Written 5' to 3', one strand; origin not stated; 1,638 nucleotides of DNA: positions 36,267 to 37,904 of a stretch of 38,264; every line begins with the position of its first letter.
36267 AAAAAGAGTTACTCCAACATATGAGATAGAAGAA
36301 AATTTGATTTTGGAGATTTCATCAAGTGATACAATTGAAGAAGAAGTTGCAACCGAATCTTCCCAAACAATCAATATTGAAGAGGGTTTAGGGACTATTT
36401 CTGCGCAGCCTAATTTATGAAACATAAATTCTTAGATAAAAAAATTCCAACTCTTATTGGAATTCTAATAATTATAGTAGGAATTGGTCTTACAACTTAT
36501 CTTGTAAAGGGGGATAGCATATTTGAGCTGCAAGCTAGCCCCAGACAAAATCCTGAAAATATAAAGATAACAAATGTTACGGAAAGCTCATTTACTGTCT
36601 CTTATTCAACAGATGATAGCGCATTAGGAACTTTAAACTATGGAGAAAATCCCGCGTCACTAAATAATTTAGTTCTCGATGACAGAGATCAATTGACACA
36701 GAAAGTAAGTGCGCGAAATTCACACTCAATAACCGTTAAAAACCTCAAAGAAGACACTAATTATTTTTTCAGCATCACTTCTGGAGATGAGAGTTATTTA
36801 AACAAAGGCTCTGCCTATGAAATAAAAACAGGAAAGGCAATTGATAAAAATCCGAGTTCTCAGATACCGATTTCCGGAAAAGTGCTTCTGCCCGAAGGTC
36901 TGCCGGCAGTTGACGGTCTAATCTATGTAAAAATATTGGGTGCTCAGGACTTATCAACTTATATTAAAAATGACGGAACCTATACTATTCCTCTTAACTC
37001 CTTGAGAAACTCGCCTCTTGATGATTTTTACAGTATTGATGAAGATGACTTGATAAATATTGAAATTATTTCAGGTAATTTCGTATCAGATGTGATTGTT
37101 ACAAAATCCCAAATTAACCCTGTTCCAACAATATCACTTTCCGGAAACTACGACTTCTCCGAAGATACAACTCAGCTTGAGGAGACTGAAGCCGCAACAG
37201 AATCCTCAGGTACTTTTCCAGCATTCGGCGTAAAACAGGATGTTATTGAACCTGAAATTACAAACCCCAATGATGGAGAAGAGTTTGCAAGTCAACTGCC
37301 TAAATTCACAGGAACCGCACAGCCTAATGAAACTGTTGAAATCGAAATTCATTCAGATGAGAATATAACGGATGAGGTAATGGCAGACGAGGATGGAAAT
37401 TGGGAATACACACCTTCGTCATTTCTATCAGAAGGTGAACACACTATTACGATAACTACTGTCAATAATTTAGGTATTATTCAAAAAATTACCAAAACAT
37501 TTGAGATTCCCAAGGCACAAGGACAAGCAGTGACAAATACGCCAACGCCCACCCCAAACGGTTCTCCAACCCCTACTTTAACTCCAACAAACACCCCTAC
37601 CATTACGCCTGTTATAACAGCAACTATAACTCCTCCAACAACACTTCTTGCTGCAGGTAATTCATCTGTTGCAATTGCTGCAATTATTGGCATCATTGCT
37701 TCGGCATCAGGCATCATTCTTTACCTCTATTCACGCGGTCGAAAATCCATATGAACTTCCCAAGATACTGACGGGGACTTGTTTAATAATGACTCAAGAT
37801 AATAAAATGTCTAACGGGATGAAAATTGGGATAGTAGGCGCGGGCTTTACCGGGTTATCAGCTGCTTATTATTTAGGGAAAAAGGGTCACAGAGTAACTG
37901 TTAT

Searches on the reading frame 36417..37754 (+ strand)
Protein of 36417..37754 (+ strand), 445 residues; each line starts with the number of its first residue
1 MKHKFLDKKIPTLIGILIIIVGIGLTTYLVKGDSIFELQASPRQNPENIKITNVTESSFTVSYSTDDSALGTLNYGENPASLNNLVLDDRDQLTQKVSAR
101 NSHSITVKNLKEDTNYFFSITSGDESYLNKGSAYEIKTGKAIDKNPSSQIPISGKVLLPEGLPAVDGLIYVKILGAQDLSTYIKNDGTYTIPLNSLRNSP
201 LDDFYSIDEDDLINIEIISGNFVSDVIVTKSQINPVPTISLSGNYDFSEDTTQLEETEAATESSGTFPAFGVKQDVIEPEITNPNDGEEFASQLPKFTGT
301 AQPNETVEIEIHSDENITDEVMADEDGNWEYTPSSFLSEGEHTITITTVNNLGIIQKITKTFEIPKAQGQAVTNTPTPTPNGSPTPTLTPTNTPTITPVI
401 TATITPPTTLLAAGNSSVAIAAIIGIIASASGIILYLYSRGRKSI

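Call 36: find_encoding_contigs(protein=window:36417-37754:+, flank=10000, max_places=3)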
Protein window:36417-37754:+ (445 aa): 20 contigs read that carry it; 3 places shown.
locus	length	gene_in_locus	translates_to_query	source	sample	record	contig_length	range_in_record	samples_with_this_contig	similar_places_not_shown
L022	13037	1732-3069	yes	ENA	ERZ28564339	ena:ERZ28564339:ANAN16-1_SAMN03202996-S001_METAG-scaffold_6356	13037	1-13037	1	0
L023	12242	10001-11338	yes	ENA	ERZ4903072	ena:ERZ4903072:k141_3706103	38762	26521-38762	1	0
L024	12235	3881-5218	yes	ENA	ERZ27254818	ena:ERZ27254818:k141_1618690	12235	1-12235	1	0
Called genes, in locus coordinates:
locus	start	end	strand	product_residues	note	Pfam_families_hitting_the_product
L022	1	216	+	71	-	?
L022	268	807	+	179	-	PF05137:PilN (weak)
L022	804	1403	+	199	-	PF04350:PilO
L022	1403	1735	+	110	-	-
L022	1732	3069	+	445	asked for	PF16656:Pur_ac_phosph_N, PF19077:Big_13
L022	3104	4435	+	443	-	PF00070:Pyr_redox (faint), PF01266:DAO, PF01946:Thi4 (weak), PF07992:Pyr_redox_2 (faint), PF01593:Amino_oxidase, PF13450:NAD_binding_8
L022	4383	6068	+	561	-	-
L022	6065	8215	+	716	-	PF10060:DUF2298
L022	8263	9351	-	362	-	PF03816:LytR_cpsA_psr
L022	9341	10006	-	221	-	PF00121:TIM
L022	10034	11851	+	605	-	PF00580:UvrD-helicase, PF13245:AAA_19, PF13604:AAA_30 (faint), PF01443:Viral_helicase1 (faint), PF13361:UvrD_C, PF13538:UvrD_C_2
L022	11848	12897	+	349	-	PF02388:FemAB, PF13480:Acetyltransf_6 (weak), PF02388:FemAB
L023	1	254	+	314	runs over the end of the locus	PF01040:UbiA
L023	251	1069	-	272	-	PF08308:PEGA, PF08239:SH3_3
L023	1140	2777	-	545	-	PF00118:Cpn60_TCP1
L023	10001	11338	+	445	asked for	PF16656:Pur_ac_phosph_N, PF19077:Big_13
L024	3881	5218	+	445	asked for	PF16656:Pur_ac_phosph_N, PF19077:Big_13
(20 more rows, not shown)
